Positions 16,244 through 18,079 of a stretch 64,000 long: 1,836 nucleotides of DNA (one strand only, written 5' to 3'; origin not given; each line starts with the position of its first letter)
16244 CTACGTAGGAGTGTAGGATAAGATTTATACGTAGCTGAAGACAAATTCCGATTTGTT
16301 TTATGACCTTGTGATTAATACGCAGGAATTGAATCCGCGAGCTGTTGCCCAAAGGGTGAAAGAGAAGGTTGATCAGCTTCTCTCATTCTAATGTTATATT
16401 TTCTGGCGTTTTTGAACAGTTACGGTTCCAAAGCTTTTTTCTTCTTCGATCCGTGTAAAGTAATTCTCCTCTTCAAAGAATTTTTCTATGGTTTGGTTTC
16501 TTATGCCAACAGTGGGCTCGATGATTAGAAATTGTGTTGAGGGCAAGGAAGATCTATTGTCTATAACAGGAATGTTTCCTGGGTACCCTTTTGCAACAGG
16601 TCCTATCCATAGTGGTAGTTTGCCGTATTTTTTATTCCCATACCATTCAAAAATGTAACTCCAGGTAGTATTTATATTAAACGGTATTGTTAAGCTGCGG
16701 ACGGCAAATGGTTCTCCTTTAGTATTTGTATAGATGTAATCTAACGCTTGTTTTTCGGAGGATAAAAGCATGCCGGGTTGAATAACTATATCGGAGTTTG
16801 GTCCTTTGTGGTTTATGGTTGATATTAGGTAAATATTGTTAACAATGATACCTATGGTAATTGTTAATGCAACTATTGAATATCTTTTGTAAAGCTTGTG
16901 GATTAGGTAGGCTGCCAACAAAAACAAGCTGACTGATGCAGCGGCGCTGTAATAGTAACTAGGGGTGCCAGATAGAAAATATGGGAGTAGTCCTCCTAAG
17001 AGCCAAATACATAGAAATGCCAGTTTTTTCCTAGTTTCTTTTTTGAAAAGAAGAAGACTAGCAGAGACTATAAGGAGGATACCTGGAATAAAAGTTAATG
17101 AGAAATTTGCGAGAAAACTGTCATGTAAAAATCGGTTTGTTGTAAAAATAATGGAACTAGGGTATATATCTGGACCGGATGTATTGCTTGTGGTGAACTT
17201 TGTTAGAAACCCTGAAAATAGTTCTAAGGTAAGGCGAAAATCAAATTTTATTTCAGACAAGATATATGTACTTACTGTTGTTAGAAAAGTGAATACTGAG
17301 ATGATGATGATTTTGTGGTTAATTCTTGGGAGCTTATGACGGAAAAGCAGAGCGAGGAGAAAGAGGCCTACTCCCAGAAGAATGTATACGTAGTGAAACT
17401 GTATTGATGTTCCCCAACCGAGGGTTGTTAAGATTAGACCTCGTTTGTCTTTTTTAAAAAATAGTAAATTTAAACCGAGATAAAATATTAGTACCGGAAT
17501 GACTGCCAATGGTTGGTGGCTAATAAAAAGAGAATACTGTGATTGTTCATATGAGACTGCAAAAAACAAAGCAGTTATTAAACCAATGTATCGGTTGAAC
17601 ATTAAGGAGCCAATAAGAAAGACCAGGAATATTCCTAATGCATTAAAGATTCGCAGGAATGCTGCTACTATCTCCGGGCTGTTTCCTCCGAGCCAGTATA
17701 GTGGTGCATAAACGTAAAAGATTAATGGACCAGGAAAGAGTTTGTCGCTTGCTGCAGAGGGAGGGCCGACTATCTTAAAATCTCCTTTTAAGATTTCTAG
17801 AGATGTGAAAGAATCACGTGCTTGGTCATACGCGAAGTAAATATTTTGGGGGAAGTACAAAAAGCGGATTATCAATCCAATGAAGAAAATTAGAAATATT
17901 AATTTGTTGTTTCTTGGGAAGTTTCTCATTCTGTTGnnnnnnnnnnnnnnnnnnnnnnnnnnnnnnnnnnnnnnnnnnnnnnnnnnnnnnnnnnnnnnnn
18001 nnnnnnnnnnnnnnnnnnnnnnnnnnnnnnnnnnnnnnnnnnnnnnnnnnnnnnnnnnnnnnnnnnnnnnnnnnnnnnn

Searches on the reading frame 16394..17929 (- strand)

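Call 67: search_protein_families(library=padloc, proteins=[window:16394-17929:-], max_evalue=0.00001)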
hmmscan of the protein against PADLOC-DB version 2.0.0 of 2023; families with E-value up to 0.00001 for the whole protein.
window:16394-17929:- (511 aa): 0 families

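Call 76: search_protein_families(library=pfam, proteins=[window:16394-17929:-], max_evalue=0.0001)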
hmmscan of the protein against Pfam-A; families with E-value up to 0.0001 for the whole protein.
window:16394-17929:- (511 aa): 1 family
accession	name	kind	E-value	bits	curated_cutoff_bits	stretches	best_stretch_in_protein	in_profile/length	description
PF13231.12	PMT_2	-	7.8e-06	26.6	26.1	1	68-221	4-156/160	Dolichyl-phosphate-mannose-protein mannosyltransferase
